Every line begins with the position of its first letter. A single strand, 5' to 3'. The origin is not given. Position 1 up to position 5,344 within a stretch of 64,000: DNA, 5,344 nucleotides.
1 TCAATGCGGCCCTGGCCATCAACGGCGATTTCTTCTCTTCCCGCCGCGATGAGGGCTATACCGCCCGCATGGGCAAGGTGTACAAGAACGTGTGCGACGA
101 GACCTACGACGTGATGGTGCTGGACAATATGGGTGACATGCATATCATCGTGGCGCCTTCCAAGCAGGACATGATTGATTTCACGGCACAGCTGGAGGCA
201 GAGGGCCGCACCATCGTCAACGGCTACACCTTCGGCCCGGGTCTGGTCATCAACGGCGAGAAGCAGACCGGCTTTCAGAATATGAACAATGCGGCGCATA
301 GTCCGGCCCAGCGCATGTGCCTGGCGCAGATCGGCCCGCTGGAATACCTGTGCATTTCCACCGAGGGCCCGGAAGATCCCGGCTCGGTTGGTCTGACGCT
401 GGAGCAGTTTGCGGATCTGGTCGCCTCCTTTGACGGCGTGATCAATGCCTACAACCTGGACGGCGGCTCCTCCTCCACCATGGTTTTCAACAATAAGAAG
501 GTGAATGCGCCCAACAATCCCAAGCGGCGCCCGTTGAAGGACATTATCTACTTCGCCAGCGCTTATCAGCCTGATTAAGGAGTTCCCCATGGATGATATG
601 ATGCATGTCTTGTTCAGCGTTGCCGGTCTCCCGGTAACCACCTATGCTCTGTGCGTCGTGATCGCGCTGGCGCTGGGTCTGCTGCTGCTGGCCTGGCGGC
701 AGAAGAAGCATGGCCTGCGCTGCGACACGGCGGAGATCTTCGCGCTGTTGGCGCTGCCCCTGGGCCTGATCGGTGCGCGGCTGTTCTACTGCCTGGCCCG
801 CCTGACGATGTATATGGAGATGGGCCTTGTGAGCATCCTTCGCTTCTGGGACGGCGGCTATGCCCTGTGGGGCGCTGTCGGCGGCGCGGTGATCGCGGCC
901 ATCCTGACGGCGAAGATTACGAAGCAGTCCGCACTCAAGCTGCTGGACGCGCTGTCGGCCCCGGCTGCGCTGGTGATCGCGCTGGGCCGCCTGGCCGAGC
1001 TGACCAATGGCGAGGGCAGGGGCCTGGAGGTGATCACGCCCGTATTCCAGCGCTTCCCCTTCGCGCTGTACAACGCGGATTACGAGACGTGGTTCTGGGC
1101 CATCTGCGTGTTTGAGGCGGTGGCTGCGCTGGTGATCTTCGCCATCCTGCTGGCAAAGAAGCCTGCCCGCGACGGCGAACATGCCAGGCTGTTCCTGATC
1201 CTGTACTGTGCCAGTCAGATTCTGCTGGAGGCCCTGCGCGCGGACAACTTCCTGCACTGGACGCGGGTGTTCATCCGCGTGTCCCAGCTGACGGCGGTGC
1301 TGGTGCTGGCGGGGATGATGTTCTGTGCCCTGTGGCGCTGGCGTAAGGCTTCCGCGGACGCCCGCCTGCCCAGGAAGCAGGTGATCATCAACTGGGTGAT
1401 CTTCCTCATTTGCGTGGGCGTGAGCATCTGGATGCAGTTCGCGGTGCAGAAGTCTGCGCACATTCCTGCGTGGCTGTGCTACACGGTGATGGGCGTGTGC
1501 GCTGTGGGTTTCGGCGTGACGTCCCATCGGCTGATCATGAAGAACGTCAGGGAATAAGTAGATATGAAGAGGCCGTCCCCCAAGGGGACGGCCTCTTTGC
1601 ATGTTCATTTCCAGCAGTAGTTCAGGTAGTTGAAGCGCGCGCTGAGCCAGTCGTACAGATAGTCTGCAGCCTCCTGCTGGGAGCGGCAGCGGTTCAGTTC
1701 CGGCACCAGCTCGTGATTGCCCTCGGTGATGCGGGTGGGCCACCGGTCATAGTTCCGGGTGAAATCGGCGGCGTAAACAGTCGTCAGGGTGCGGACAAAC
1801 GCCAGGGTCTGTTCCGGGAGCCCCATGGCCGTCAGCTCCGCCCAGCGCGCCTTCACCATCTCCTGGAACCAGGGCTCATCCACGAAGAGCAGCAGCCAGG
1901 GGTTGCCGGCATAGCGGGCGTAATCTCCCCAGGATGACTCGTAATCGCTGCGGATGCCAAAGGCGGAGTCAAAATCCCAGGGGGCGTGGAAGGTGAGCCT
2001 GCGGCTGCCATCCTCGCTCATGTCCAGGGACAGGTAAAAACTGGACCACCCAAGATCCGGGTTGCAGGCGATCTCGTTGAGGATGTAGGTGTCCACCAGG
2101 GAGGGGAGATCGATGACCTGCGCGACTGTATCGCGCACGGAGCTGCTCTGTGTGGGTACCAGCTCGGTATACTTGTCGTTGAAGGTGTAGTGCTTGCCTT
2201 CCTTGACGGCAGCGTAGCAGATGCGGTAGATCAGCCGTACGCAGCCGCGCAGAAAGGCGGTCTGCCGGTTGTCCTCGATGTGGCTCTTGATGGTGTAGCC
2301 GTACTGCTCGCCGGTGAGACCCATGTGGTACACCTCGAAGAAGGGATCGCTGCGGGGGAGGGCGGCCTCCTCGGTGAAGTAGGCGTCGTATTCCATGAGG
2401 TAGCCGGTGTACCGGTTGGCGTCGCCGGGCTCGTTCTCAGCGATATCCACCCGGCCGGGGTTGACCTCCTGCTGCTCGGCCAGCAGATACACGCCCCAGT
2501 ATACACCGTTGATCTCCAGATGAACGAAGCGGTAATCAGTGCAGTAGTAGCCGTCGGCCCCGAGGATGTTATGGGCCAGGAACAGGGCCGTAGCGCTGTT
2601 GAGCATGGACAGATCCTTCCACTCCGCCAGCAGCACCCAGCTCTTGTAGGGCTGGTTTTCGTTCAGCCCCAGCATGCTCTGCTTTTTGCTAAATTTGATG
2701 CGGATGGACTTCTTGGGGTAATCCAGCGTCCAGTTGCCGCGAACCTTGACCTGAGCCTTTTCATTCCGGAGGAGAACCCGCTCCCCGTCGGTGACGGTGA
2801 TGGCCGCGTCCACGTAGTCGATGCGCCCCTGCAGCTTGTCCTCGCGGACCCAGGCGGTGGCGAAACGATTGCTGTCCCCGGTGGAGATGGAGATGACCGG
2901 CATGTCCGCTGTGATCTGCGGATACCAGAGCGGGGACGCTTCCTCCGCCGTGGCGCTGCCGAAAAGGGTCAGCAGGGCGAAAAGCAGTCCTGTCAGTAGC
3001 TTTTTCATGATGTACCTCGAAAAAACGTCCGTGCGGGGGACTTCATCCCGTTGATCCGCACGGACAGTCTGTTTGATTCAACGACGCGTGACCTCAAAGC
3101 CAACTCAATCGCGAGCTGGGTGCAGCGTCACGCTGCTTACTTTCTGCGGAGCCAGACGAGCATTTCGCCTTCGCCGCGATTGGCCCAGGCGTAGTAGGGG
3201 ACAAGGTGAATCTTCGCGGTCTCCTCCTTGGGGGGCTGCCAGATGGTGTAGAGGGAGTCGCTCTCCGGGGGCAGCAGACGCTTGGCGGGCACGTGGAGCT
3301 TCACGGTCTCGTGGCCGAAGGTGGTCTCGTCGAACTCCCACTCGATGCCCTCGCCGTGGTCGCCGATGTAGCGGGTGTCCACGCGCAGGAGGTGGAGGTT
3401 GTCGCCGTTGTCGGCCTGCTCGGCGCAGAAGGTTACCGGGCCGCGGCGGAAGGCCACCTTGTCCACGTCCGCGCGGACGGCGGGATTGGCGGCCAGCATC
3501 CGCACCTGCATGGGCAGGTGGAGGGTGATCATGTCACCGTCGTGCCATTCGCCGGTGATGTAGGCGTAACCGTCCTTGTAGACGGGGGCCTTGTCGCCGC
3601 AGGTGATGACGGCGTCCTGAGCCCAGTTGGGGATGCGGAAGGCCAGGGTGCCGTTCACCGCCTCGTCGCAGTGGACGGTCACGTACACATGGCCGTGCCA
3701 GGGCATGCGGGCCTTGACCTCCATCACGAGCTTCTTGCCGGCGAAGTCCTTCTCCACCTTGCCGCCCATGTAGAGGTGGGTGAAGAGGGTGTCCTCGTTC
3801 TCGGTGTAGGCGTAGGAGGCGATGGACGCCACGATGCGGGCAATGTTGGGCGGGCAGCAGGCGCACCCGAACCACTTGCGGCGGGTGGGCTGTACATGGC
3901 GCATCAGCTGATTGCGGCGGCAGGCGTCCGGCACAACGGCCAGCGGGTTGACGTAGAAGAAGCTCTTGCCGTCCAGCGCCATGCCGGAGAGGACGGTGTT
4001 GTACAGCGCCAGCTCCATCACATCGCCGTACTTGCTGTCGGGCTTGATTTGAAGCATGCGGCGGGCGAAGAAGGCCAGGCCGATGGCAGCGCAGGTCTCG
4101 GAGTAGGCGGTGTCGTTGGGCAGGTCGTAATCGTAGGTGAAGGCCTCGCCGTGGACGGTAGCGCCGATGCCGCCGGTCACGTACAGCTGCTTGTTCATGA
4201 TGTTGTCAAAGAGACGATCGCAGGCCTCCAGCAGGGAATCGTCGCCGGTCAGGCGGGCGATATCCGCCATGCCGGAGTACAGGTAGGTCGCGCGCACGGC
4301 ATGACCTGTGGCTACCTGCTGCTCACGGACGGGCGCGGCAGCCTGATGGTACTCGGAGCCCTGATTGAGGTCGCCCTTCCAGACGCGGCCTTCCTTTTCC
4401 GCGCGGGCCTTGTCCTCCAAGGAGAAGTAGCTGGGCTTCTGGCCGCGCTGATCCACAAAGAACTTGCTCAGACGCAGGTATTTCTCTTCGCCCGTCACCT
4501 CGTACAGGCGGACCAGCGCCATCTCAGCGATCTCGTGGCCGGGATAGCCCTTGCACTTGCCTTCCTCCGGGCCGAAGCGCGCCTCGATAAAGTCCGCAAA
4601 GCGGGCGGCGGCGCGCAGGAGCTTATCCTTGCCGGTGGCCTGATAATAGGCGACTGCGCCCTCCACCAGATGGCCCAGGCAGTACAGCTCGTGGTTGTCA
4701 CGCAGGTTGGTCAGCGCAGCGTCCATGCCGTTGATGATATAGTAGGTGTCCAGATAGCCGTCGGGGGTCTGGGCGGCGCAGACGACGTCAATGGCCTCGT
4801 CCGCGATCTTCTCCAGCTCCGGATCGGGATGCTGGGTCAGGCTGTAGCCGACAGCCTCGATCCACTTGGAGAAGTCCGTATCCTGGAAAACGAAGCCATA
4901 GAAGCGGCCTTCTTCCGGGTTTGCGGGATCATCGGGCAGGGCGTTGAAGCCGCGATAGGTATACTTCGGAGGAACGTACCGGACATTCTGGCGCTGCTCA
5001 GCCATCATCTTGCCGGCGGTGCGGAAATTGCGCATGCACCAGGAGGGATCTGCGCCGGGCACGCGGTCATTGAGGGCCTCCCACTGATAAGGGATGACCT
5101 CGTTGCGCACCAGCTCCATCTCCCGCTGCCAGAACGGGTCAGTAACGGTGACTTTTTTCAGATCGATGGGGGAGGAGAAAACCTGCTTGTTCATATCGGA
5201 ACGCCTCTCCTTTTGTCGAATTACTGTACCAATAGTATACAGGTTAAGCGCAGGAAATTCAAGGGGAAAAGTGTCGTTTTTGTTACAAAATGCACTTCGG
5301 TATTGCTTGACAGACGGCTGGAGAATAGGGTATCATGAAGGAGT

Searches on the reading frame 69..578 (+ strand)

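Call 48: search_protein_families(library=pfam, proteins=[window:69-578:+], max_evalue=0.00001)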
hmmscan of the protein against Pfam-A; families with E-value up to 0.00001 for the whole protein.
window:69-578:+ (169 aa): 1 family
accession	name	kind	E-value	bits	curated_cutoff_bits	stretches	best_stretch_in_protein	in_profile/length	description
PF09992.14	NAGPA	-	8.2e-20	72.1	25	1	33-162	59-168/169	Phosphodiester glycosidase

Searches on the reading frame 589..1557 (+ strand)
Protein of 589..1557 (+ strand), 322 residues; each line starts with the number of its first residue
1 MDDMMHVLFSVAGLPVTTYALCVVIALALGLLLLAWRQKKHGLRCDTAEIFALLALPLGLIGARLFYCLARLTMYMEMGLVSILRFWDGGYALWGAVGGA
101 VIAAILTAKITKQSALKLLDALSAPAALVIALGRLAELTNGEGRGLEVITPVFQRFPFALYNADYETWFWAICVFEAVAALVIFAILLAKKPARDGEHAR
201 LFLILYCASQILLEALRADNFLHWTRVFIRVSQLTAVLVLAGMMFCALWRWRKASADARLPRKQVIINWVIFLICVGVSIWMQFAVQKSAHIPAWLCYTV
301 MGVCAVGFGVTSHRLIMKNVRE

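Call 48: search_protein_families(library=pfam, proteins=[window:589-1557:+], max_evalue=0.00001)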
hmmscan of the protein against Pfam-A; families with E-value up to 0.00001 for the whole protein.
window:589-1557:+ (322 aa): 1 family
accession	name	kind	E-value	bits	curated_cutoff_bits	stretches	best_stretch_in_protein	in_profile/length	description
PF01790.23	LGT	-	6.4e-36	124.3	24.9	1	7-246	2-237/240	Prolipoprotein diacylglyceryl transferase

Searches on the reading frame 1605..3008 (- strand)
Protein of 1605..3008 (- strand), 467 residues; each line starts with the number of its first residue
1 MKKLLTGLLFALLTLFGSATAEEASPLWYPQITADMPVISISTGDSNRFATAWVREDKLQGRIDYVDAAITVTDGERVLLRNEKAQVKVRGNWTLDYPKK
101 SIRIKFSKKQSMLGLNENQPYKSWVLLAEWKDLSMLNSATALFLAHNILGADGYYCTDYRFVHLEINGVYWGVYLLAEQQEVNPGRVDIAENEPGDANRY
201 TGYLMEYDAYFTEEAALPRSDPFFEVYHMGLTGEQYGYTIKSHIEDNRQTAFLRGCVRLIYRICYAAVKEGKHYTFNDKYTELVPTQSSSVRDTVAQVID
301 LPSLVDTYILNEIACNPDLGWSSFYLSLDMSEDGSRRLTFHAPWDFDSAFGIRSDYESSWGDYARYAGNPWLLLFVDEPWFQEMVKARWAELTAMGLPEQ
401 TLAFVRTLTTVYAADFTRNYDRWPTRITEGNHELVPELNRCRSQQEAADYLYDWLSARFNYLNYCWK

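Call 48: search_protein_families(library=pfam, proteins=[window:1605-3008:-], max_evalue=0.00001)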
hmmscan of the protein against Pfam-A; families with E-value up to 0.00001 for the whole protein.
window:1605-3008:- (467 aa): 1 family
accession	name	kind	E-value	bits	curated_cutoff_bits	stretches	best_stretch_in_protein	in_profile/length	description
PF08757.17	CotH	-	1.3e-32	114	23.8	1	87-462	1-322/322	CotH kinase protein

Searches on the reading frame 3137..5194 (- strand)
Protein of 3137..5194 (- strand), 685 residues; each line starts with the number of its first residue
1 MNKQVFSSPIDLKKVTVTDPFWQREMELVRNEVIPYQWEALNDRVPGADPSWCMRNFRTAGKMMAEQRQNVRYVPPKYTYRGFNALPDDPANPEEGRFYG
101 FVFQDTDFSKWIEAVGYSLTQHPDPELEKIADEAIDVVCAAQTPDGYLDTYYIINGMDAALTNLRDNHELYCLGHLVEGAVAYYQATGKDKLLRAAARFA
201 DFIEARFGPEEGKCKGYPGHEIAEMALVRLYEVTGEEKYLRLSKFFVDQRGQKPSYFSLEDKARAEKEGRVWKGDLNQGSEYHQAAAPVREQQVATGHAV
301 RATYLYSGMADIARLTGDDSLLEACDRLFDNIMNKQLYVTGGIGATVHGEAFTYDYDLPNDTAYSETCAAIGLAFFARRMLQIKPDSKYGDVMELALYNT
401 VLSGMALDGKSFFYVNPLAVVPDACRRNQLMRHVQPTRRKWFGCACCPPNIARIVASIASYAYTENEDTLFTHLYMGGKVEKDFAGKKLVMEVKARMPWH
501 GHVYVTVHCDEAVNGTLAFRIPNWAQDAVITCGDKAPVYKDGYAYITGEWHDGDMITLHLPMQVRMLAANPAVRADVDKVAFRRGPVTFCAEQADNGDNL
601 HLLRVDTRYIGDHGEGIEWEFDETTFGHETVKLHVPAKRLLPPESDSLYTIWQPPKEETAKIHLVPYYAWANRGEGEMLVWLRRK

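Call 48: search_protein_families(library=pfam, proteins=[window:3137-5194:-], max_evalue=0.00001)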
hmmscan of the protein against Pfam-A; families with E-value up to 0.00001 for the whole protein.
window:3137-5194:- (685 aa): 3 families
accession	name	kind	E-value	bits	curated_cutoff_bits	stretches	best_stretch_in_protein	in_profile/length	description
PF07944.18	Beta-AFase-like_GH127_cat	-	2.5e-116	389.2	24.9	1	14-459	1-375/376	Beta-L-arabinofuranosidase, GH127 catalytic domain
PF20737.2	Glyco_hydro127C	-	4.8e-24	84.3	23.7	1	564-683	1-71/71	Glycoside hydrolase family 127 C-terminal domain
PF20736.2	Glyco_hydro127M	-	1.6e-18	67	24.2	1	469-562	1-95/95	Beta-L-arabinofuranosidase, GH127 middle domain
